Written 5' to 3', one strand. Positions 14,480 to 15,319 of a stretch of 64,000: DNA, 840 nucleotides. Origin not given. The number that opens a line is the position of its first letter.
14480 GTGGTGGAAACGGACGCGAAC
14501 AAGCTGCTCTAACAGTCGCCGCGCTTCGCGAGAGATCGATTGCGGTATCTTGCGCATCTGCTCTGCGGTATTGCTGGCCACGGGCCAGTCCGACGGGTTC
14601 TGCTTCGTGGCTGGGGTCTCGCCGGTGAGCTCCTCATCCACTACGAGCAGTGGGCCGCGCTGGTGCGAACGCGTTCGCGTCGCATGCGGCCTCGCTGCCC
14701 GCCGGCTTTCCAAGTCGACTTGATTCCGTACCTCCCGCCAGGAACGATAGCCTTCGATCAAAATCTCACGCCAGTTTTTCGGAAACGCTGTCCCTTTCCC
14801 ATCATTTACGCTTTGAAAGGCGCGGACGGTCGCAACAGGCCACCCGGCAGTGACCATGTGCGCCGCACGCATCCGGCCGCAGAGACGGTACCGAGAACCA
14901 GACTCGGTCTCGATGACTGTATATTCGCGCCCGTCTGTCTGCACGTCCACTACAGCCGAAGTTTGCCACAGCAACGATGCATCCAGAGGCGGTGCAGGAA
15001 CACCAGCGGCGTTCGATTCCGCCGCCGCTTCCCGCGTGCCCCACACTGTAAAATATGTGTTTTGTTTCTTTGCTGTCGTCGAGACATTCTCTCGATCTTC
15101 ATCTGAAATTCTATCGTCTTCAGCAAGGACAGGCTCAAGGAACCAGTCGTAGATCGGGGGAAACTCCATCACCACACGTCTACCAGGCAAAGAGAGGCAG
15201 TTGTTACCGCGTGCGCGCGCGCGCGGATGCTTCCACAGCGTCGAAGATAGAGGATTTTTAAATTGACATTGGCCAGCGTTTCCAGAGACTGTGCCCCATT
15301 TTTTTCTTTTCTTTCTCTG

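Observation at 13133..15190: SANTA-domain protein with CENPC-like motif: putative KNL2/Mis18BP1 orthologue in the same window as CenH3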

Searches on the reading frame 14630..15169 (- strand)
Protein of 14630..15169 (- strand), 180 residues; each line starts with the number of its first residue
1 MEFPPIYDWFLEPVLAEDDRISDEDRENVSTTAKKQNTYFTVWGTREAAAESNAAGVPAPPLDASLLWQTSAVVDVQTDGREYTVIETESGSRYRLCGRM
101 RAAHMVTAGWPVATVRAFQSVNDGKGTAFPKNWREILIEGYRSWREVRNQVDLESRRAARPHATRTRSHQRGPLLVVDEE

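Call 20: search_protein_representatives(alignment_id=A2)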
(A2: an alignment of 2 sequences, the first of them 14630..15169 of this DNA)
Query: 2 sequences, 181 profile positions. Proteins with E-value up to 0.001 (for the whole library): 7; up to 1e-10: 3; up to 1e-30: 3. The best 7 are listed.
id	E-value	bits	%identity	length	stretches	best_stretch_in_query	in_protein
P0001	7.5e-106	367.9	-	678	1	1-181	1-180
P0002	2.9e-102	356.2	-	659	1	1-180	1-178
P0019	8.6e-71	253.6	-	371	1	1-180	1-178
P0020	7.3e-06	42.1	-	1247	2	25-167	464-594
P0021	2.5e-05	40.3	-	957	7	115-163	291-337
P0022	4.0e-05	39.7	-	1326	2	83-152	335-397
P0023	1.2e-04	38.1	-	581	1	106-148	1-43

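Call 21: search_protein_families(library=pfam, proteins=[P0019, P0020, P0021, P0022, P0023], max_evalue=0.01)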
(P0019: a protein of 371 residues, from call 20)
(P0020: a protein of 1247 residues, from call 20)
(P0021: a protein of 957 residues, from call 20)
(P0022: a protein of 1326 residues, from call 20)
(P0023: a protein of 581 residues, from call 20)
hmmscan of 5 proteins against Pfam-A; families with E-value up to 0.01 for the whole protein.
P0019 (371 aa): 1 family
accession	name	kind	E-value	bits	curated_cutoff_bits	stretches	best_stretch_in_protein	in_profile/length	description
PF09133.15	SANTA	-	0.00048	21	21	1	79-134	43-91/92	SANTA (SANT Associated)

P0020 (1247 aa): 2 families
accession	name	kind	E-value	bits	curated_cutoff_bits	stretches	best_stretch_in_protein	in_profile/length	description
PF09133.15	SANTA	-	2.6e-39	134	21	2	479-563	2-91/92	SANTA (SANT Associated)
PF00249.37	Myb_DNA-binding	-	0.0002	21.8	24.4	1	893-938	3-44/46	Myb-like DNA-binding domain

P0021 (957 aa): 1 family
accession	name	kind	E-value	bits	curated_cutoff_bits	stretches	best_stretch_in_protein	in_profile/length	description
PF14267.11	DUF4357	-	0.0039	17.5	38.4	0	42-52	42-52/54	Domain of unknown function (DUF4357)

P0022 (1326 aa): 2 families
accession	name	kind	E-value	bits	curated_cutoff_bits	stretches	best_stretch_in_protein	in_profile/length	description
PF09133.15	SANTA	-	4.1e-36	123.7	21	2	438-524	3-91/92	SANTA (SANT Associated)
PF00249.37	Myb_DNA-binding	-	0.00016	22.2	24.4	1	1069-1113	2-42/46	Myb-like DNA-binding domain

P0023 (581 aa): 0 families

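Call 27: search_solved_structures(query=A3, max_evalue=10, show_alignments=3)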
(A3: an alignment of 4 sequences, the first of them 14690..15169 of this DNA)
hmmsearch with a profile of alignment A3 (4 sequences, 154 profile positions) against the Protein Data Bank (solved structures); distinct sequences matched with E-value up to 10: 2.
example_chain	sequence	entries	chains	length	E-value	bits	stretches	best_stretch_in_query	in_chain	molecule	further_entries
9r6h_A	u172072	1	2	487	0.014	18.6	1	34-135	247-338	Genome polyprotein,Mis18-binding protein 1,Chains: A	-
9pqs_A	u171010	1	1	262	0.89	12.7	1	14-60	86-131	scFv-1E8b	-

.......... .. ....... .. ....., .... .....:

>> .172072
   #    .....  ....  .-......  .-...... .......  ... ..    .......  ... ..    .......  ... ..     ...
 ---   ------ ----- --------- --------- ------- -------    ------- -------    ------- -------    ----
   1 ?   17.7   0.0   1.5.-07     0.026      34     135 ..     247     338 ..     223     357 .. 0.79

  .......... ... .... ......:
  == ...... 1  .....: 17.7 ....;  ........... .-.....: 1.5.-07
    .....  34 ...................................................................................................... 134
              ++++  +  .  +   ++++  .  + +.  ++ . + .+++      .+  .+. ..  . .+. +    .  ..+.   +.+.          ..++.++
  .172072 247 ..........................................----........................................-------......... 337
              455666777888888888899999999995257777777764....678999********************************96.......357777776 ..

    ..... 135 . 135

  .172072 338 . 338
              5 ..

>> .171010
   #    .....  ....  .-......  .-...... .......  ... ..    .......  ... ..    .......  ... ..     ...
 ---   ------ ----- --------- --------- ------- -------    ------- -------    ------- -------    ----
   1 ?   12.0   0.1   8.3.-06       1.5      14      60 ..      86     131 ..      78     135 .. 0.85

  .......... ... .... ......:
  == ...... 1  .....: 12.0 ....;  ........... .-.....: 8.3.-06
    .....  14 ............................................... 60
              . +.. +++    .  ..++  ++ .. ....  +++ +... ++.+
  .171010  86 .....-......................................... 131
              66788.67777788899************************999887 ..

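Call 28: search_solved_structures(query=P0022, max_evalue=0.01, show_alignments=2)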
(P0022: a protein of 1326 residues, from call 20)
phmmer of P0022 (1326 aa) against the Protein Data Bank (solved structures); distinct sequences matched with E-value up to 0.01: 3.
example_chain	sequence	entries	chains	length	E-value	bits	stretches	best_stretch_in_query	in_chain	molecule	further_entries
9f5w_M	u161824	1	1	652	2.9e-20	75.1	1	1066-1321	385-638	Maltose/maltodextrin-binding periplasmic protein,Mis18-binding protein 1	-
9r6h_A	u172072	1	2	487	2.4e-12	48.9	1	287-405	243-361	Genome polyprotein,Mis18-binding protein 1,Chains: A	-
1wgx_A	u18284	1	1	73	0.001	20.3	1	1068-1116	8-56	KIAA1903 protein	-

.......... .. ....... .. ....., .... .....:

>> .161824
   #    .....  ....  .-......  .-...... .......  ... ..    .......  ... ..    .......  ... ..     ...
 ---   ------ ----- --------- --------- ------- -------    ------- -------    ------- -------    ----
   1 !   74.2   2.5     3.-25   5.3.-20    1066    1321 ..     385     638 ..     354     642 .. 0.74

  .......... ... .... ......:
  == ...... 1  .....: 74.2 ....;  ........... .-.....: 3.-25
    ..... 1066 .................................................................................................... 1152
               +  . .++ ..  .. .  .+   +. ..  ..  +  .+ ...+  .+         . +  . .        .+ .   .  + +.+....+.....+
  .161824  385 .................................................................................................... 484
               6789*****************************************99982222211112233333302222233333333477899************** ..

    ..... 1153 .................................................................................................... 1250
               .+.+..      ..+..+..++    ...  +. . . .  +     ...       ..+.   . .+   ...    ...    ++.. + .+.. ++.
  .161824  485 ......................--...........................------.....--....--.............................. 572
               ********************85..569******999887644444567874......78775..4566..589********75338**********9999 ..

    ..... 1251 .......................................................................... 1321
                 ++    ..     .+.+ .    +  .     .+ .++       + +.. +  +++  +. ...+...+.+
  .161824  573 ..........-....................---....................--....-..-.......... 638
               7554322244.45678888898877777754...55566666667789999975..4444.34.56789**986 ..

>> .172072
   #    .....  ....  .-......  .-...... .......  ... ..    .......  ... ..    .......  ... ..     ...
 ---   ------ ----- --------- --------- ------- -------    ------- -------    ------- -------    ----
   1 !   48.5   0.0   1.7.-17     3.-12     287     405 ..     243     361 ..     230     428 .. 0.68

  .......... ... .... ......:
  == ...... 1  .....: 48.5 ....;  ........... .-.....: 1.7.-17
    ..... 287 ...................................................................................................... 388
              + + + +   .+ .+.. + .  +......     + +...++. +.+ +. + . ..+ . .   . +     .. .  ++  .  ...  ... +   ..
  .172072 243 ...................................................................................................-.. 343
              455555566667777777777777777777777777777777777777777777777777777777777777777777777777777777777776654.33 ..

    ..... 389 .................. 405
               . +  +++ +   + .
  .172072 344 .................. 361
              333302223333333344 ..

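Call 31: predict_structure(alignment_id=A3)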
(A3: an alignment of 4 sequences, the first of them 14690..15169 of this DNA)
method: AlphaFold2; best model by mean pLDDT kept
length: 160 residues; sequences in the alignment: 4
mean_pLDDT: 48.6   pTM: 0.37
mean pLDDT of the five models: 48.6, 46.5, 46.1, 43.8, 42.6
residues with pLDDT >= 90: 0; 70-90: 0; 50-70: 70; < 50: 90
segments of 3 or more residues with pLDDT < 50: 1-8, 10-72, 80-82, 97-100
pLDDT, mean of each block of 10 residues (from residue 1): 41 39 43 37 42 44 42 49 54 49 51 64 51 58 58 55
secondary structure, 60 per line:
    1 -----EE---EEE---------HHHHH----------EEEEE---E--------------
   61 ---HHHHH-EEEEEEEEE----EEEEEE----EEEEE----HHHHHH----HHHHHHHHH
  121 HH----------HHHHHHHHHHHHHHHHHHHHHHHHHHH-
elements in order: E11-13 H23-27 E38-42 H64-68 E70-78 E83-88 E93-97 H102-107 H112-122 H133-159

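Call 40: find_homologous_proteins(query=A5, max_evalue=0.001)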
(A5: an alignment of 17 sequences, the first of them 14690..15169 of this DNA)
Query A5 (17 sequences) (160 aa, profile of the alignment): 5 proteins with E <= 0.001 among 4593 candidates.
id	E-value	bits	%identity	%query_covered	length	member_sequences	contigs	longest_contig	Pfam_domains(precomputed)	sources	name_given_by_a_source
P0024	1.6e-22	97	24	18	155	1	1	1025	PF09133.16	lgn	-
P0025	1.8e-16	78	-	-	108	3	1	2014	PF09133.16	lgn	-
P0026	6.3e-9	54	-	-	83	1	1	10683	PF09133.16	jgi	jgi:hypothetical protein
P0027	4.9e-7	47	-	-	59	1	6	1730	-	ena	-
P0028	6.7e-6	44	50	5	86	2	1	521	-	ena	-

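Call 50: predict_structure(alignment_id=A6)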
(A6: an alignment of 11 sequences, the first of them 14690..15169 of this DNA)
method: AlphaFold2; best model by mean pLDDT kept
length: 160 residues; sequences in the alignment: 11
mean_pLDDT: 69.7   pTM: 0.62
mean pLDDT of the five models: 69.7, 67.0, 59.6, 58.5, 54.3
residues with pLDDT >= 90: 9; 70-90: 78; 50-70: 52; < 50: 21
segments of 3 or more residues with pLDDT < 50: 31-39, 43-49
pLDDT, mean of each block of 10 residues (from residue 1): 56 64 57 45 48 51 52 78 81 76 79 89 80 84 85 90
secondary structure, 60 per line:
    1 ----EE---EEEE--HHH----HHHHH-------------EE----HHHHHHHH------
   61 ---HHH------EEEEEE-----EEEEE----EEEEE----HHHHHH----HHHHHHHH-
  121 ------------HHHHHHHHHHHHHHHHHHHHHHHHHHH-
elements in order: E10-13 H23-27 H47-54 E73-78 E84-88 E93-97 H102-107 H112-119 H133-159

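Call 53: fold_search(model_id=the predicted structure, library=pdb)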
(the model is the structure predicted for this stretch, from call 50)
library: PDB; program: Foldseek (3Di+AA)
matches with E <= 10: 282; with E <= 0.001: 0
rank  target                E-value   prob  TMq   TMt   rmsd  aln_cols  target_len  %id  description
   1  7omf_A                1.3e+00  0.10  0.16  0.04  13.6        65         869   17  Structure of a minimal SF3B core in complex with sudemycin D6 (form I) (released 2021-08-04)
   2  7opi_A                1.4e+00  0.09  0.16  0.04  13.7        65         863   17  Structure of a minimal SF3B core in complex with the inactive modulator spliceostatin E (form I) (released 2021-08-04)
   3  5x71_B                1.4e+00  0.04  0.15  0.05  12.0       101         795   16  Crystal structure of Rice Dwarf Virus P5 in space group P212121 (released 2018-02-28)
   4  9nzo_A                1.5e+00  0.03  0.11  0.05  15.0        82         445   10  Structure of Al3Cas12f State I (released 2026-04-08)
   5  7b91_A                1.6e+00  0.09  0.15  0.04  13.7        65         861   17  Structure of a minimal SF3B core in complex with pladienolide D (form I) (released 2021-08-04)
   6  3a69                  1.6e+00  0.06  0.16  0.08  18.7       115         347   10  Atomic model of the bacterial flagellar hook based on docking an X-ray derived structure and terminal two alpha-helices  (released 2009-12-15)
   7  5t0c_AE               1.6e+00  0.04  0.14  0.07  11.5        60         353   15  Structural basis for dynamic regulation of the human 26S proteasome (released 2016-10-19)
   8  9n73_LU               1.7e+00  0.06  0.17  0.07  13.7       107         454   12  SSU processome maturation and disassembly, State G (released 2025-10-29)
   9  2yf0                  1.7e+00  0.05  0.16  0.06   6.3        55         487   13  Human Myotubularin related protein 6 (MTMR6) (released 2011-04-13)
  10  4a0g_B                1.8e+00  0.02  0.11  0.04  13.6        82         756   16  Structure of bifunctional DAPA aminotransferase-DTB synthetase from Arabidopsis thaliana in its apo form. (released 2012-06-13)
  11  4k17_B                2.2e+00  0.04  0.18  0.06  11.6        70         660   17  Crystal Structure of mouse CARMIL residues 1-668 (released 2013-10-09)
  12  7aqh_A                2.2e+00  0.04  0.13  0.19   4.7        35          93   28  Cell wall binding domain of the Staphylococcal phage 2638A endolysin (released 2020-12-02)
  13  9nzr_B                2.2e+00  0.02  0.12  0.05  14.1        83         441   11  Structure of Al3Cas12f State II (released 2026-04-08)
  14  8jz6                  2.5e+00  0.21  0.17  0.05   2.3        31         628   22  Crystal structure of AetF in complex with FAD and NADP+ at 2.66 angstrom (released 2024-07-10)
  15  8z5u_D                2.5e+00  0.16  0.15  0.09   2.3        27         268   18  Cryo-EM structure of the rod-export apparatus with partial hook within the polar flagellar motor (released 2025-10-22)
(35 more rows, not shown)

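Call 77: list_cluster_members(proteins=[P0019, P0023, P0020, P0022, P0021])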
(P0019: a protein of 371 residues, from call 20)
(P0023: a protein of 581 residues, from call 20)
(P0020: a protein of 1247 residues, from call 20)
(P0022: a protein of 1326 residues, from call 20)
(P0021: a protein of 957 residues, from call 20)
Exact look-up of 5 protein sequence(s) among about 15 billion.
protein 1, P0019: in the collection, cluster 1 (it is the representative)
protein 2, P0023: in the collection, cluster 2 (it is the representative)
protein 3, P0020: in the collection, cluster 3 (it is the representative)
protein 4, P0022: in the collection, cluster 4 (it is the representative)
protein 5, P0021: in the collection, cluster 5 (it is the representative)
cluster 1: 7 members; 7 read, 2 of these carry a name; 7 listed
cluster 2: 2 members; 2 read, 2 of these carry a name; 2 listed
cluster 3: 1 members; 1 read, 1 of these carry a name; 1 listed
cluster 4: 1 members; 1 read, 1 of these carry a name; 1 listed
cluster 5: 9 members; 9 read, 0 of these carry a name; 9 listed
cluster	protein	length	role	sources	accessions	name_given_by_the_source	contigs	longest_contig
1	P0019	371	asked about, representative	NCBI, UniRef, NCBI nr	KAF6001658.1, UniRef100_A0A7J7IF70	hypothetical protein F1559_000945 [Cyanidiococcus yangmingshanensis] | Uncharacterized protein n=1 Tax=Cyanidiococcus yangmingshanensis TaxID=2690220 ...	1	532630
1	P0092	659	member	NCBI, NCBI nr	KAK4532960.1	hypothetical protein CCYA_CCYA14G3817 [Cyanidiococcus yangmingshanensis]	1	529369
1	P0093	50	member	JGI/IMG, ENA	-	-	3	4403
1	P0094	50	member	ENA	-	-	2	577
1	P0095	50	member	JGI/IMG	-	-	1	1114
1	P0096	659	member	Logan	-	-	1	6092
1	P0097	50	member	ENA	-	-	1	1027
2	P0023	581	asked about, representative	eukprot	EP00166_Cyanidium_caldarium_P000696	ctg_1271.g312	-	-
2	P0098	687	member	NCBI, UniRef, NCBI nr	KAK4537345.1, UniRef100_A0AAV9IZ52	hypothetical protein CDCA_CDCA12G3370 [Cyanidium caldarium] | SANTA domain-containing protein n=1 Tax=Cyanidium caldarium TaxID=2771 ...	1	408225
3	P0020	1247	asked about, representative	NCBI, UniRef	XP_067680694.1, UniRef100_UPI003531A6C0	mis18-binding protein 1-like [Haliotis asinina] | mis18-binding protein 1-like n=1 Tax=Haliotis asinina TaxID=109174 RepID=UPI003531A6C0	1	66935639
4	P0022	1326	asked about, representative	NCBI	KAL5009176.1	hypothetical protein ScPMuIL_014757 [Solemya velum]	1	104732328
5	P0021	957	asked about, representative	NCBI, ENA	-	-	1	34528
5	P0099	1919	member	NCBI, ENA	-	-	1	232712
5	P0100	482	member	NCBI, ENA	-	-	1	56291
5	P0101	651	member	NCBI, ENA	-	-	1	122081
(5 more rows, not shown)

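Call 79: search_protein_families(library=pfam, proteins=[P0092, P0098], max_evalue=1)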
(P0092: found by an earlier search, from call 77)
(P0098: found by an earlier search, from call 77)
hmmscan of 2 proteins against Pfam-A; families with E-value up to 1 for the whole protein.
P0092 (659 aa): 2 families
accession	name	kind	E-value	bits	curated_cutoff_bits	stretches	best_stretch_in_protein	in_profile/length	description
PF09133.15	SANTA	-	0.0012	19.7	21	1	79-134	43-91/92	SANTA (SANT Associated)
PF02178.24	AT_hook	-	0.33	11.4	17.4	0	383-393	1-11/13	AT hook motif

P0098 (687 aa): 1 family
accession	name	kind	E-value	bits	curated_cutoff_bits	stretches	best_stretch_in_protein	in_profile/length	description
PF09133.15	SANTA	-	0.00083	20.2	21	1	85-138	45-91/92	SANTA (SANT Associated)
